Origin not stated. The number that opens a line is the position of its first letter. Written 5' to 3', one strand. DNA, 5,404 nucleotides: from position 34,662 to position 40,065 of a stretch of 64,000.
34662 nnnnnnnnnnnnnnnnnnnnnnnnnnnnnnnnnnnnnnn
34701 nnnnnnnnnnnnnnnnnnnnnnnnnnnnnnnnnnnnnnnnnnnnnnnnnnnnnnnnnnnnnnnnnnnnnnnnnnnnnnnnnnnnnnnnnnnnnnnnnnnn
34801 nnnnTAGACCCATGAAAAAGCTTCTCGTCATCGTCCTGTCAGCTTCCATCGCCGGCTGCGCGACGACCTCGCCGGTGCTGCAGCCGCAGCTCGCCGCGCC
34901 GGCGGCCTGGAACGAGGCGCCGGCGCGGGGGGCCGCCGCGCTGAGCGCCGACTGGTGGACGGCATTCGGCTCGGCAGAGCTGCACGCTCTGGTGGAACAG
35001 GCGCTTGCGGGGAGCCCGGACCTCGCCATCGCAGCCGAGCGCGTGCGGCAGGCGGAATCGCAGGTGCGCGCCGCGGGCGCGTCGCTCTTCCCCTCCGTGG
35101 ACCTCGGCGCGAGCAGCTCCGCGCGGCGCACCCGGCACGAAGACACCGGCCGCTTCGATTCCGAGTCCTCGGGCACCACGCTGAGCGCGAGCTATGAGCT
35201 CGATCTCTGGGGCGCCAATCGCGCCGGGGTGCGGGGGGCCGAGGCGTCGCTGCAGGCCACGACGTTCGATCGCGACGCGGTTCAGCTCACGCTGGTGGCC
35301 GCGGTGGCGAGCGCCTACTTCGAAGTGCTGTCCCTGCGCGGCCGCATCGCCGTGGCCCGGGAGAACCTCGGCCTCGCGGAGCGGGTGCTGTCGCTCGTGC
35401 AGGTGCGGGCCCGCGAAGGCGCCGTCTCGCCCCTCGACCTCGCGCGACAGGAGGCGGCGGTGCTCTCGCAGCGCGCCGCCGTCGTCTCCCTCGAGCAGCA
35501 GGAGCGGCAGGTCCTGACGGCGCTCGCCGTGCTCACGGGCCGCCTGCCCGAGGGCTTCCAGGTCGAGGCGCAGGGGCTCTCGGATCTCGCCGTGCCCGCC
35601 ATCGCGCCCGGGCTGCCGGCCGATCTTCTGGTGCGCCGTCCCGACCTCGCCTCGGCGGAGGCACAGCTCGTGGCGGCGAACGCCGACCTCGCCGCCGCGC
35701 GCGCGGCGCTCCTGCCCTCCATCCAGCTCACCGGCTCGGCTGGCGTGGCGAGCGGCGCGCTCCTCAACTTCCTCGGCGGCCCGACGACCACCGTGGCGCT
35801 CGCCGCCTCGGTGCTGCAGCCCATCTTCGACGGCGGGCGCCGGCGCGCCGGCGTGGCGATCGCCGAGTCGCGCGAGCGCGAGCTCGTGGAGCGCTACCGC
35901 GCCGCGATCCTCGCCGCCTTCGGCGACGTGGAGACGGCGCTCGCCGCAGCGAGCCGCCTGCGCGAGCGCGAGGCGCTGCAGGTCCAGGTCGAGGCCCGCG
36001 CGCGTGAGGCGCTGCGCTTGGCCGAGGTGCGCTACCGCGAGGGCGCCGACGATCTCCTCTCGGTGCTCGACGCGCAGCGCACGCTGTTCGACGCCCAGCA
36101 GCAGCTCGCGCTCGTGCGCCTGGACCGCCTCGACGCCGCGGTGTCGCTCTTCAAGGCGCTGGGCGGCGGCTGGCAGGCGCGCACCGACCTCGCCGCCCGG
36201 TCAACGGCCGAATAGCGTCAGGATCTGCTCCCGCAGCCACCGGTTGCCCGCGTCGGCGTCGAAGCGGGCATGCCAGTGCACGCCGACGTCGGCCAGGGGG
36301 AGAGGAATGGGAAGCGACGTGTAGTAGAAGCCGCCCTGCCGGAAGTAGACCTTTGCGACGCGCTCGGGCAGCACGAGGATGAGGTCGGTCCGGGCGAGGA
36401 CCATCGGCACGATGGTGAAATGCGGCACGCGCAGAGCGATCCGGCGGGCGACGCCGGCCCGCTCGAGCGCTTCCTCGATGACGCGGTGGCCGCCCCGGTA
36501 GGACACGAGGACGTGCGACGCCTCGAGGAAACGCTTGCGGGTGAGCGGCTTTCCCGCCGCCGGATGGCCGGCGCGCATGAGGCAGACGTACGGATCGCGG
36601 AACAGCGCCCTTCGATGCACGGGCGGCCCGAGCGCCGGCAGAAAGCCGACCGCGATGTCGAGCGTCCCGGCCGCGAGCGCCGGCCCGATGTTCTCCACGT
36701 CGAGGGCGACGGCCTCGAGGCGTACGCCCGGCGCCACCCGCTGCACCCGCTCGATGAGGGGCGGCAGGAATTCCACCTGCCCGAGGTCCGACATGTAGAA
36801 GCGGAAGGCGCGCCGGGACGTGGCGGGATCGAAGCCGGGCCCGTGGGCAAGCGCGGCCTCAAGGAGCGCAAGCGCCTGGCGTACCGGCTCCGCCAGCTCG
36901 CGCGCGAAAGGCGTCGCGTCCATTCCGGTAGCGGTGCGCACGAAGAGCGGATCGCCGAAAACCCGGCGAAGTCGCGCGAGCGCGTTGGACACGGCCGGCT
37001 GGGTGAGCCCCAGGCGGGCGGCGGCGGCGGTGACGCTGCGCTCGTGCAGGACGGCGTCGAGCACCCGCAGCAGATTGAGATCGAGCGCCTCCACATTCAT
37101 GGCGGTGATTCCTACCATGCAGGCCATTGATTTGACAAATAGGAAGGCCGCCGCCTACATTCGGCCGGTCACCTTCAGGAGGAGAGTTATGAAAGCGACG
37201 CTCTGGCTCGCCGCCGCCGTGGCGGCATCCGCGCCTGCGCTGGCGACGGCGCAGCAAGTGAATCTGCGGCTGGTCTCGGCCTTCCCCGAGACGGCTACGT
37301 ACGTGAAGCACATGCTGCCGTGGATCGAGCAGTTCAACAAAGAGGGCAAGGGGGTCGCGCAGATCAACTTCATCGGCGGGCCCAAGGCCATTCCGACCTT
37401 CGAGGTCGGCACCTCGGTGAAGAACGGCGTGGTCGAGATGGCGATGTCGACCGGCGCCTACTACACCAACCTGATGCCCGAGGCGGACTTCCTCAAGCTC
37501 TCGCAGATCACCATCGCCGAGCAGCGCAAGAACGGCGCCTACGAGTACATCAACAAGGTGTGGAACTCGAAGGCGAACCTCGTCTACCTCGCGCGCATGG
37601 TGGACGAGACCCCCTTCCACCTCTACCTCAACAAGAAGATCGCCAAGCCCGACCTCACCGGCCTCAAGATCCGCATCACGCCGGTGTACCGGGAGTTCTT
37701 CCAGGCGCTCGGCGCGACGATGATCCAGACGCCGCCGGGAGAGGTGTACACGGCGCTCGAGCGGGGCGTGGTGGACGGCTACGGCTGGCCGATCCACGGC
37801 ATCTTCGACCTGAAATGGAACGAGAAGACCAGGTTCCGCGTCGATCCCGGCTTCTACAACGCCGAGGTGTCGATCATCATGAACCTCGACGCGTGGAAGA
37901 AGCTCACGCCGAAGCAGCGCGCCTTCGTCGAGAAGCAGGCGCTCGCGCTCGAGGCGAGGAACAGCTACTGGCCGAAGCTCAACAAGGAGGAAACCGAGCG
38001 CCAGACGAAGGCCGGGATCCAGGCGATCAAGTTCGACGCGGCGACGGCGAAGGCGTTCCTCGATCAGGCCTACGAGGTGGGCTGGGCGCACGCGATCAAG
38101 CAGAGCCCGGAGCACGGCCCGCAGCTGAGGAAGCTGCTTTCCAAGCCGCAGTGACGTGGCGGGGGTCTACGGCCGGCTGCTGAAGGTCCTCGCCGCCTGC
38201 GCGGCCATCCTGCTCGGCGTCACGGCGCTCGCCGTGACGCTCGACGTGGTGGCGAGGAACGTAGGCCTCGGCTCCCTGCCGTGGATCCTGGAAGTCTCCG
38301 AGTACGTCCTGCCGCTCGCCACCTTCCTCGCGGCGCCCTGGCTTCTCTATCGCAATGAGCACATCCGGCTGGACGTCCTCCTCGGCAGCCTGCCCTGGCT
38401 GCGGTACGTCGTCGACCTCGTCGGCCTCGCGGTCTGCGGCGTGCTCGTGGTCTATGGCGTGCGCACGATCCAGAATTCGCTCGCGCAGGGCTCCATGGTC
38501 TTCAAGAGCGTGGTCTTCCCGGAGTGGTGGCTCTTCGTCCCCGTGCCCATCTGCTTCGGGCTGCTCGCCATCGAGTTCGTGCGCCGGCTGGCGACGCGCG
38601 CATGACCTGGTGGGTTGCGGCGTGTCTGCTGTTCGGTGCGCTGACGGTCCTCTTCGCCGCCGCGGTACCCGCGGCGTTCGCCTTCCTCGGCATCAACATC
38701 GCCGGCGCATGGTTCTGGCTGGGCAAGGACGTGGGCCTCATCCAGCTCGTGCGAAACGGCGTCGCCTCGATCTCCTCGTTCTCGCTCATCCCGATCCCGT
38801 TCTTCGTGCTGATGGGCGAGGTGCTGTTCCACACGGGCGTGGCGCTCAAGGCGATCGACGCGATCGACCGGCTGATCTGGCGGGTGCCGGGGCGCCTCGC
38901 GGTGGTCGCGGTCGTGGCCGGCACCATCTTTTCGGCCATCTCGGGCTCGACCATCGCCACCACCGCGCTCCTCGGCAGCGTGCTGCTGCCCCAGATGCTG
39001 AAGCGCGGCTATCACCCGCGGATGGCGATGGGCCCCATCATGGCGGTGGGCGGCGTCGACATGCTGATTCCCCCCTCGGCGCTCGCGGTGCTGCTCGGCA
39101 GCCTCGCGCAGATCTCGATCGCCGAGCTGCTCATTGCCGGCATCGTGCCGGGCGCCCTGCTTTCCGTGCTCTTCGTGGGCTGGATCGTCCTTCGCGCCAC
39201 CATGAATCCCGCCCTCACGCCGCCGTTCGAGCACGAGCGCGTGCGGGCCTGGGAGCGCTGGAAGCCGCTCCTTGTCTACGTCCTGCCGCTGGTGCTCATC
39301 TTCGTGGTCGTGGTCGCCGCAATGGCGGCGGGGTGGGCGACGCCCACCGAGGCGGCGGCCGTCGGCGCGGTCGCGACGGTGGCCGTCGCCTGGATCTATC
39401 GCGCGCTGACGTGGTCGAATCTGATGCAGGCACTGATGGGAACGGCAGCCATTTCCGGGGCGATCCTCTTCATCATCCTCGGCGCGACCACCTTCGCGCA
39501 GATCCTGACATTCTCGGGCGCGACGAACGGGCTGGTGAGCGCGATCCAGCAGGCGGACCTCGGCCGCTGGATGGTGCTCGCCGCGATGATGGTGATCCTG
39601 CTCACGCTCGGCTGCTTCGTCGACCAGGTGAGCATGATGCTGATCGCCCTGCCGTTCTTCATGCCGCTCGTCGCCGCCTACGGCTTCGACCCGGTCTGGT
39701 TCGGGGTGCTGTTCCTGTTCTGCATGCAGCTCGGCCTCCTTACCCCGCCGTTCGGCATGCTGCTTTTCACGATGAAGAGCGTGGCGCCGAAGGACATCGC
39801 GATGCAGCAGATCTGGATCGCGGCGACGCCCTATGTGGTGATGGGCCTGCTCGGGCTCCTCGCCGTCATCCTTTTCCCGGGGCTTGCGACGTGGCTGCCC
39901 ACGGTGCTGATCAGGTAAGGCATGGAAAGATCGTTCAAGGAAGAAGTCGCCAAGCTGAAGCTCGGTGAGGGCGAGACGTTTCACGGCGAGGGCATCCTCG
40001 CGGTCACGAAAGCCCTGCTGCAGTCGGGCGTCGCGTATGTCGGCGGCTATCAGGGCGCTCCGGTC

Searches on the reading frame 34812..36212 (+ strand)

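Call 12: search_protein_families(library=ncbifam, proteins=[window:34812-36212:+], max_evalue=0.00001)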
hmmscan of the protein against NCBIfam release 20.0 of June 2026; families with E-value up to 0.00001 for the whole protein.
window:34812-36212:+ (467 aa): 10 families
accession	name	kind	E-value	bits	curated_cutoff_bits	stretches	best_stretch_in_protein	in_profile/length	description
TIGR01845.1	outer_NodT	subfamily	7.7e-103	344.8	210.05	1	8-453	2-460/460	efflux transporter outer membrane subunit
NF033143.1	efflux_OM_AdeK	equivalog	3.6e-57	194.2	900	1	11-459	18-467/480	multidrug efflux RND transporter AdeIJK outer membrane channel subunit AdeK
NF007347.1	PRK09837.1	subfamily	7.4e-52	176.8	598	1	5-455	7-460/461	Cu(I)/Ag(I) efflux RND transporter outer membrane protein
NF033142.1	efflux_OM_AdeC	exception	1e-46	159.6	975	1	126-454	133-462/465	multidrug efflux RND transporter AdeABC outer membrane channel subunit AdeC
TIGR01844.1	type_I_sec_TolC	subfamily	1.2e-37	129.9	225.15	1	56-451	4-398/414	TolC family outer membrane protein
NF047721.1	ToxDrgExpTdeA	equivalog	4.7e-35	121.4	550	1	3-452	6-451/455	toxin/drug exporter TdeA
NF007390.0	PRK09915.1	equivalog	2.3e-33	115.7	597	1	45-458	57-483/488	MdtP family multidrug efflux transporter outer membrane subunit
NF008524.1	PRK11459.1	equivalog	2.9e-32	112.1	650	1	8-455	14-477/478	multidrug resistance outer membrane protein MdtQ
NF045679.1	DiMtlExpIhpA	equivalog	7e-16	57.9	650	1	56-430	32-392/424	divalent metal ion exporter subunit IhpA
NF007002.0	PRK09465.1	equivalog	1.5e-14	53.4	495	1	56-178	25-145/460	outer membrane channel protein TolC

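Call 13: search_protein_families(library=pfam, proteins=[window:34812-36212:+], max_evalue=0.00001)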
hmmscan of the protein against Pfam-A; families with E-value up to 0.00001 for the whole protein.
window:34812-36212:+ (467 aa): 1 family
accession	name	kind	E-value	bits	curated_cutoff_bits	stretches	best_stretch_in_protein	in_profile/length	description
PF02321.23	OEP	-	1.3e-58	198.3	22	2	57-243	1-187/187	Outer membrane efflux protein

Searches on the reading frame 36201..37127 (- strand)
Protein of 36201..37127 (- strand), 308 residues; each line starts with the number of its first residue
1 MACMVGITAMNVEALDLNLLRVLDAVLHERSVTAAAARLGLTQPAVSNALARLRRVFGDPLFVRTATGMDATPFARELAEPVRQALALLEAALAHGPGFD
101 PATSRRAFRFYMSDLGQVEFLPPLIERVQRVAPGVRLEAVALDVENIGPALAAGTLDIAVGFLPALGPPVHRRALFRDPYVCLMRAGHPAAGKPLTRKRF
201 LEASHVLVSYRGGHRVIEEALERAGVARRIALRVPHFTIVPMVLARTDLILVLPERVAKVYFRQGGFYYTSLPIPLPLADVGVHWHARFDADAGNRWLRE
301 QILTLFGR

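Call 13: search_protein_families(library=pfam, proteins=[window:36201-37127:-], max_evalue=0.00001)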
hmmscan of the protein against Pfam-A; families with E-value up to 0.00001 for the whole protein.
window:36201-37127:- (308 aa): 2 families
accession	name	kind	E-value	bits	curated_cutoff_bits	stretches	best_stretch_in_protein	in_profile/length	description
PF03466.25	LysR_substrate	-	4.9e-28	98.4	28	1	106-304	6-206/209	LysR substrate binding domain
PF00126.33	HTH_1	-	2.1e-18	66.4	26.6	1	17-75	1-59/60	Bacterial regulatory helix-turn-helix protein, lysR family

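Call 43: search_protein_families(library=ncbifam, proteins=[window:36201-37127:-], max_evalue=0.00001)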
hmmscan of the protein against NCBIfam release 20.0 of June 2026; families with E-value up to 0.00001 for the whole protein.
window:36201-37127:- (308 aa): 30 families (the best 25 are shown)
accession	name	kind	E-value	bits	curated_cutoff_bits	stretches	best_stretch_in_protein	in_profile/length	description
NF050187.1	TransRegBsrAPseudo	equivalog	3.4e-73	246.4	480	1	10-304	3-297/298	LysR family transcriptional regulator BsrA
NF007063.1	PRK09508.1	equivalog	2.6e-45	155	262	1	10-305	10-304/307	transcriptional regulator LeuO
NF045905.1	TransRegLelALeg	equivalog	5.2e-27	94.9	500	1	11-302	3-297/305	LysR family transcriptional regulator LelA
NF007581.0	PRK10216.1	equivalog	3.3e-22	79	314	1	12-306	5-315/319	HTH-type transcriptional regulator YidZ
NF047710.1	TransRegCitRGProt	equivalog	1.6e-20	73.6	400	1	13-281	8-275/295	DNA-binding transcriptional repressor CitR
NF008554.1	PRK11482.1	equivalog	1.8e-20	73.2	277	1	14-261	28-271/317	YbeF family transcriptional regulator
NF008416.0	PRK11242.1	equivalog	1.3e-18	67.4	277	1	21-259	7-247/300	transcriptional regulator CynR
TIGR02424.1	TF_pcaQ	equivalog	3.5e-18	65.5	303.8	1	20-303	8-295/300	pca operon transcription factor PcaQ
NF045990.1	TransRegCbbRRhodb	equivalog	7.5e-18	64.6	450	1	11-217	2-209/304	LysR family regulator CbbR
TIGR03418.1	chol_sulf_TF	equivalog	2.2e-15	56.4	324.8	1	15-143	1-126/291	choline sulfate utilization transcriptional regulator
NF007667.0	PRK10341.1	equivalog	4.2e-14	52.3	308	1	20-289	12-281/312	transcriptional regulator TdcA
NF052633.1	LysR_TF_PsrA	exception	4.4e-14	52.1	540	1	14-243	4-235/297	L-proline-binding transcription factor PsrA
NF008239.0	PRK11013.1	equivalog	5.6e-14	51.9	288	1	15-237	4-227/309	LysR family transcriptional regulator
TIGR03339.1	phn_lysR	subfamily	1e-12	48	341.1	1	20-234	2-214/279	aminoethylphosphonate catabolism associated LysR family transcriptional regulator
NF040786.1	LysR_Sec_metab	equivalog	2.3e-12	46.6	250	1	16-160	2-145/298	selenium metabolism-associated LysR family transcriptional regulator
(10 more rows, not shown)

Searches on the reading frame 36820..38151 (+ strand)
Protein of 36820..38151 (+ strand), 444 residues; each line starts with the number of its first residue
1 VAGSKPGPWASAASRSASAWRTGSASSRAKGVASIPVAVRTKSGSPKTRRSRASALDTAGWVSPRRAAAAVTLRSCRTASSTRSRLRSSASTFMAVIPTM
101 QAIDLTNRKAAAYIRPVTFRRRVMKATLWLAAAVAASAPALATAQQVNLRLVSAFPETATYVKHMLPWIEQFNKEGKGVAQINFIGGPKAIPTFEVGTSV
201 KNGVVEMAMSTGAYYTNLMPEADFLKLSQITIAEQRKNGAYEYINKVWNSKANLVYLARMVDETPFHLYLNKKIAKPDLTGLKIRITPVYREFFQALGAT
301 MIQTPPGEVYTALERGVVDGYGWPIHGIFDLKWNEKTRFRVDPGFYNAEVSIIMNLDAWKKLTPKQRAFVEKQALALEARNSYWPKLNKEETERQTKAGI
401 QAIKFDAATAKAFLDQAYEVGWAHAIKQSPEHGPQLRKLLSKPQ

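Call 12: search_protein_families(library=ncbifam, proteins=[window:36820-38151:+], max_evalue=0.00001)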
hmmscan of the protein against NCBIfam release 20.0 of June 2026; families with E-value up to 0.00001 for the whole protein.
window:36820-38151:+ (444 aa): 2 families
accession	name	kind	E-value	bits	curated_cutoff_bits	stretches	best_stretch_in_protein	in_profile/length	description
NF037995.1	TRAP_S1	subfamily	9.5e-23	80.9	50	1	198-413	49-271/271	TRAP transporter substrate-binding protein DctP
TIGR00787.1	dctP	subfamily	4.6e-16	59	175.05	1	172-388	22-242/257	DctP family TRAP transporter solute-binding subunit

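Call 13: search_protein_families(library=pfam, proteins=[window:36820-38151:+], max_evalue=0.00001)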
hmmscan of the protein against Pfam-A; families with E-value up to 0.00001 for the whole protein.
window:36820-38151:+ (444 aa): 1 family
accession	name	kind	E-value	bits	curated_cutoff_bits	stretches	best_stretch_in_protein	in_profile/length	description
PF03480.18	DctP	-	3.8e-31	108.9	23.4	1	156-417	6-275/286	Bacterial extracellular solute-binding protein, family 7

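Call 43: search_protein_families(library=ncbifam, proteins=[window:36820-38151:+], max_evalue=0.00001)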
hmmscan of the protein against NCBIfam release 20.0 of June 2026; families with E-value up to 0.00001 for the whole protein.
window:36820-38151:+ (444 aa): 2 families
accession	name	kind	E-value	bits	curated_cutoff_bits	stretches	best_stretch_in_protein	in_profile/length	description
NF037995.1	TRAP_S1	subfamily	9.5e-23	80.9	50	1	198-413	49-271/271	TRAP transporter substrate-binding protein DctP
TIGR00787.1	dctP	subfamily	4.6e-16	59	175.05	1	172-388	22-242/257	DctP family TRAP transporter solute-binding subunit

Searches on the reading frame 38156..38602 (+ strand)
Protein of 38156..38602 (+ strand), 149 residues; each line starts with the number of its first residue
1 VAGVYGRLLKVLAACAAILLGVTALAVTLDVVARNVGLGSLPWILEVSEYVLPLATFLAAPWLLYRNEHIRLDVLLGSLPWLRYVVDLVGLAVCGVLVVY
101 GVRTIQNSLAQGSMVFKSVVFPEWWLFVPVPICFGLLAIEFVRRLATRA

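Call 12: search_protein_families(library=ncbifam, proteins=[window:38156-38602:+], max_evalue=0.00001)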
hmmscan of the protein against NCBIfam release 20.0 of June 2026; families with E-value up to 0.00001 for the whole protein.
window:38156-38602:+ (149 aa): 0 families

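Call 13: search_protein_families(library=pfam, proteins=[window:38156-38602:+], max_evalue=0.00001)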
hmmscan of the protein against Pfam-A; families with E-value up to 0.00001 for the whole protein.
window:38156-38602:+ (149 aa): 1 family
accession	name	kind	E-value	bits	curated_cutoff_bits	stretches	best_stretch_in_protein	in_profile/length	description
PF04290.18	DctQ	-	7.7e-21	74.8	28.3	1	24-147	2-128/132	Tripartite ATP-independent periplasmic transporters, DctQ component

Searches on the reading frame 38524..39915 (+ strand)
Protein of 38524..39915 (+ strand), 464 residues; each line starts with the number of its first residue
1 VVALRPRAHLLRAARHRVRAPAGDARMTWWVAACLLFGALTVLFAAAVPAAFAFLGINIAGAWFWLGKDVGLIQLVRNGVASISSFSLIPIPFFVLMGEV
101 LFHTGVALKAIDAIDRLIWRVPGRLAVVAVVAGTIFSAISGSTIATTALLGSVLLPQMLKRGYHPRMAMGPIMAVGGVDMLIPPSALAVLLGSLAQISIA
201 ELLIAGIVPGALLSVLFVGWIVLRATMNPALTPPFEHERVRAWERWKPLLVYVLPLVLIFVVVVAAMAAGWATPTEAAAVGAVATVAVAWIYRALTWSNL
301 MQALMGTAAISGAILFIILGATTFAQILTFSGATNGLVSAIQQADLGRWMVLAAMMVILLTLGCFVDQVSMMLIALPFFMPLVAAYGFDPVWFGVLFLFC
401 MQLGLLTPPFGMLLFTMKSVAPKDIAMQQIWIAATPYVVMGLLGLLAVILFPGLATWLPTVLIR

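Call 12: search_protein_families(library=ncbifam, proteins=[window:38524-39915:+], max_evalue=0.00001)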
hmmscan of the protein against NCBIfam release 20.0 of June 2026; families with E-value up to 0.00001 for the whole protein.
window:38524-39915:+ (464 aa): 4 families
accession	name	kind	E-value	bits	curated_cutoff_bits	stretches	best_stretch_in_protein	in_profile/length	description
TIGR00786.1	dctM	subfamily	1.8e-91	306.9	268.45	1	47-459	1-405/405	TRAP transporter large permease subunit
NF011634.1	PRK15060.1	equivalog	7.7e-44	150.4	800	1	36-453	6-415/425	2,3-diketo-L-gulonate TRAP transporter large permease YiaN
TIGR02123.1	TRAP_fused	subfamily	3.9e-14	52.3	320.65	1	87-440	167-525/615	TRAP transporter fused permease subunit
NF037994.1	DcuC_1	equivalog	1.3e-06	27.4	100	1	125-359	80-315/389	C4-dicarboxylate transporter DcuC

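Call 13: search_protein_families(library=pfam, proteins=[window:38524-39915:+], max_evalue=0.00001)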
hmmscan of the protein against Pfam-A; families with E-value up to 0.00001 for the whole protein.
window:38524-39915:+ (464 aa): 1 family
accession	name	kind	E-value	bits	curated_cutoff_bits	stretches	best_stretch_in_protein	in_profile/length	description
PF06808.19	DctM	-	2.8e-76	257.4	23.8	1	37-454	1-413/413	Tripartite ATP-independent periplasmic transporter, DctM component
